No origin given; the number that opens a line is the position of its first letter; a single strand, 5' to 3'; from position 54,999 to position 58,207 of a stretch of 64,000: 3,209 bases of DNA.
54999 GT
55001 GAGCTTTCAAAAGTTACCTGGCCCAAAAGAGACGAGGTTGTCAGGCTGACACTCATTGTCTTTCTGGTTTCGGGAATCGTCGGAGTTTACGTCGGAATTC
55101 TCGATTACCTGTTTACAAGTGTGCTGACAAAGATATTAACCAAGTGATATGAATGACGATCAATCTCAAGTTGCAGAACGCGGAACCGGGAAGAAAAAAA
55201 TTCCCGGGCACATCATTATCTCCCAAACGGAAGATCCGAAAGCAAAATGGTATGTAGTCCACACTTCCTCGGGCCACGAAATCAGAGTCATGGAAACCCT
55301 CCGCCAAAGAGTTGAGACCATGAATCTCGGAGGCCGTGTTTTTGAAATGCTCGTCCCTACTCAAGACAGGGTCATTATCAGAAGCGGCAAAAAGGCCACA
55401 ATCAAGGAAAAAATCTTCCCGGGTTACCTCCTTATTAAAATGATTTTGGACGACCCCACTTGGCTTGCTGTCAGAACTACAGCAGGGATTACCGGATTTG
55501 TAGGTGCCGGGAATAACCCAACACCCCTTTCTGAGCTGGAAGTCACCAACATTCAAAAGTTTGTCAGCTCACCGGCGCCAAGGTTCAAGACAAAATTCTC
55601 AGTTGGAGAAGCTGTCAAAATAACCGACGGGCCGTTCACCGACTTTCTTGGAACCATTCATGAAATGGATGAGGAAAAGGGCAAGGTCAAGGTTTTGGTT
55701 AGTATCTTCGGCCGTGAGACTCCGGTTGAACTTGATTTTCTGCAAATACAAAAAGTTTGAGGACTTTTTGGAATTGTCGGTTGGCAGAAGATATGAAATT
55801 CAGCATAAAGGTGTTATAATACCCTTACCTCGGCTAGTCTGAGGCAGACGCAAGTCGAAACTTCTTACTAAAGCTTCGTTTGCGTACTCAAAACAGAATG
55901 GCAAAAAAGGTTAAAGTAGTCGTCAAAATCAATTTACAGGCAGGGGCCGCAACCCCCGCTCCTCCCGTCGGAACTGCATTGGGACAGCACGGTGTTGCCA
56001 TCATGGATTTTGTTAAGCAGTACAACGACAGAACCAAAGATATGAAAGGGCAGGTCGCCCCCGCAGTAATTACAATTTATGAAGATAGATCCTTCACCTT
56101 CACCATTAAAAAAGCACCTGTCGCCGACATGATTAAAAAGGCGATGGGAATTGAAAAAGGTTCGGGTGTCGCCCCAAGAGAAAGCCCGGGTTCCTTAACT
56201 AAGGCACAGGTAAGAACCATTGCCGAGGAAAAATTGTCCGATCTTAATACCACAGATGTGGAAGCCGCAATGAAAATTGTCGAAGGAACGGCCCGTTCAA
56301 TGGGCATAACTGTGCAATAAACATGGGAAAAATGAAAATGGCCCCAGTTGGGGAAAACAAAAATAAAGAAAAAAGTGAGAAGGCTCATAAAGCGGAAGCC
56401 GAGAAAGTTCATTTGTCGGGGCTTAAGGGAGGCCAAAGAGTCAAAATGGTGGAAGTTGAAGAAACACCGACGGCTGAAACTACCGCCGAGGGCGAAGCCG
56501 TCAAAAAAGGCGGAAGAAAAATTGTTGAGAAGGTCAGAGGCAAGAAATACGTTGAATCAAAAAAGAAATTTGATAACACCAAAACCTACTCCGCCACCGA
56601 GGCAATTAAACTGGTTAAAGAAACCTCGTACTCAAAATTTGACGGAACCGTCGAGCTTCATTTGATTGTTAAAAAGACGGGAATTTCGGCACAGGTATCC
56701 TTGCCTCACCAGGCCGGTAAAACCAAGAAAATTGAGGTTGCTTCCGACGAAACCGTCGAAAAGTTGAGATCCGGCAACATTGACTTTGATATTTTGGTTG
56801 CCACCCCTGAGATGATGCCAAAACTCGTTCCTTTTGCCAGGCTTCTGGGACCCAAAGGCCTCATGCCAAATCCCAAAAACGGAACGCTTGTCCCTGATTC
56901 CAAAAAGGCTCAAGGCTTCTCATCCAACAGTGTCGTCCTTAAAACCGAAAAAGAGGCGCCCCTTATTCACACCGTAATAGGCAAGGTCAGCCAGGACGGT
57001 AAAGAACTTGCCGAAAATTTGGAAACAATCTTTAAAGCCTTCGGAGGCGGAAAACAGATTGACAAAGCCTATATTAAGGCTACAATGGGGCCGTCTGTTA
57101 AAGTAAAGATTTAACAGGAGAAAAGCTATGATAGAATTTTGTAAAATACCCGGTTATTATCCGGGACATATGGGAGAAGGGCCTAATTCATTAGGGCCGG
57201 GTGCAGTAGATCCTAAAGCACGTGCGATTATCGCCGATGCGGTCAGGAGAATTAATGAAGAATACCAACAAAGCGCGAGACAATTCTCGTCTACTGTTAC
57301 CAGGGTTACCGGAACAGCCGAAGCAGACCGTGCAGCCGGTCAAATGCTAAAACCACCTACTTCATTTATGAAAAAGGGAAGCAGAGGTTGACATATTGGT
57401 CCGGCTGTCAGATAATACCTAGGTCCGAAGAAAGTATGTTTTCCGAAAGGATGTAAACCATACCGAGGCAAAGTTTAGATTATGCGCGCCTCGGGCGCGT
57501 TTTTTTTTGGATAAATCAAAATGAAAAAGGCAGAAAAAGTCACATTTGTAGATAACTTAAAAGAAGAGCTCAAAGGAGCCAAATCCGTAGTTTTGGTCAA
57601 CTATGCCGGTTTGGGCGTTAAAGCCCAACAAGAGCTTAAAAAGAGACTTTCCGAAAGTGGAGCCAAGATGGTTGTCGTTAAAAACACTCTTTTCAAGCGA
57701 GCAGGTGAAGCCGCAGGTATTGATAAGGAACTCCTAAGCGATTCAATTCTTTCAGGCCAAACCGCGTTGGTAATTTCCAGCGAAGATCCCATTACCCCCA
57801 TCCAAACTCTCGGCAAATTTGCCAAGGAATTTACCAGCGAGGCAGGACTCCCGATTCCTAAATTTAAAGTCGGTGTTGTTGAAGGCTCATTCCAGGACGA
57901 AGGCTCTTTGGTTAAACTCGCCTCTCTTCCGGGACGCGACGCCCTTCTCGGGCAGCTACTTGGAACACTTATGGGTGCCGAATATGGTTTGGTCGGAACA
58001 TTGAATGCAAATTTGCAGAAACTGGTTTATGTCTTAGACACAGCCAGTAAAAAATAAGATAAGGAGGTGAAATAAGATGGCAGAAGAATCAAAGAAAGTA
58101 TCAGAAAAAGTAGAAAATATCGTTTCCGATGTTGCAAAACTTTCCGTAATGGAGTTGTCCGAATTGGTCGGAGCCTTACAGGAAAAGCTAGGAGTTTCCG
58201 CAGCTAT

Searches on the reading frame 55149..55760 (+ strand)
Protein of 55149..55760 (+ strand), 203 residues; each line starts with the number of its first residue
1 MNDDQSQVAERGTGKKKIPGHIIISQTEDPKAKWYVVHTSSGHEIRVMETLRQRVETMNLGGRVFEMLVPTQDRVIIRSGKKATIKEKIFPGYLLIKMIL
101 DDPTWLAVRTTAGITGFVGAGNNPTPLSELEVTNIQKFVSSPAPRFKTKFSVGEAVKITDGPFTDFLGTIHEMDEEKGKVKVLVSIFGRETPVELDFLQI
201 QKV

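Call 53: search_protein_families(library=pfam, proteins=[window:55149-55760:+], max_evalue=0.01)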
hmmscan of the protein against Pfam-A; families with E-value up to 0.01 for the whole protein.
window:55149-55760:+ (203 aa): 2 families
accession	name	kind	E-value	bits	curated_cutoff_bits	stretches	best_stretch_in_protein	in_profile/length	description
PF02357.24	NusG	-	5.3e-25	88.2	22.2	1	33-135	2-92/93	Transcription termination factor nusG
PF00467.35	KOW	-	7.6e-05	22.8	22.3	1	152-182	1-29/32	KOW motif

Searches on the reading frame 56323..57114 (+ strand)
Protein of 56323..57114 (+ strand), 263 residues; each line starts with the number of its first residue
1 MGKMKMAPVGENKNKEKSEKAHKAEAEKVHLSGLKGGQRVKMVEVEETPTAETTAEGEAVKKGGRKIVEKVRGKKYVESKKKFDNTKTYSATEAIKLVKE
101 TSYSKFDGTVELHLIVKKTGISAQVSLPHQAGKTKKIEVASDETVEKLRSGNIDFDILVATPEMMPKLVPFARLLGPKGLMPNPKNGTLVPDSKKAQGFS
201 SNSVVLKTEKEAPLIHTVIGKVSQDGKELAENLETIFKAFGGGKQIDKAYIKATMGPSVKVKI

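Call 53: search_protein_families(library=pfam, proteins=[window:56323-57114:+], max_evalue=0.01)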
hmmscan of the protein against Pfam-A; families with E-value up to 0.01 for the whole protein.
window:56323-57114:+ (263 aa): 1 family
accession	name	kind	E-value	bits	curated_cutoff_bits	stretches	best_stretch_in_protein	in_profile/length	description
PF00687.26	Ribosomal_L1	-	3.6e-24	85.9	32.2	1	145-257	80-198/198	Ribosomal protein L1p/L10e family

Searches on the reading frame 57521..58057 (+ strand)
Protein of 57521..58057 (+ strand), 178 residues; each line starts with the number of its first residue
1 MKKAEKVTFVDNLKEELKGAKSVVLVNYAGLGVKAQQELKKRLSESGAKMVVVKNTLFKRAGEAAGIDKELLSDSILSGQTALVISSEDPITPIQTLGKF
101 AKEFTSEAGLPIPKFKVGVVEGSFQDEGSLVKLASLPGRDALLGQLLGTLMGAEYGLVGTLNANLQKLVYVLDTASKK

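Call 53: search_protein_families(library=pfam, proteins=[window:57521-58057:+], max_evalue=0.01)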
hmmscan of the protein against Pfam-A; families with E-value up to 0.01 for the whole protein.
window:57521-58057:+ (178 aa): 1 family
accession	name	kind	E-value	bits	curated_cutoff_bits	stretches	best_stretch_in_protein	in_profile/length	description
PF00466.25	Ribosomal_L10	-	8.6e-25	87.2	22.8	1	1-102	1-100/100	Ribosomal protein L10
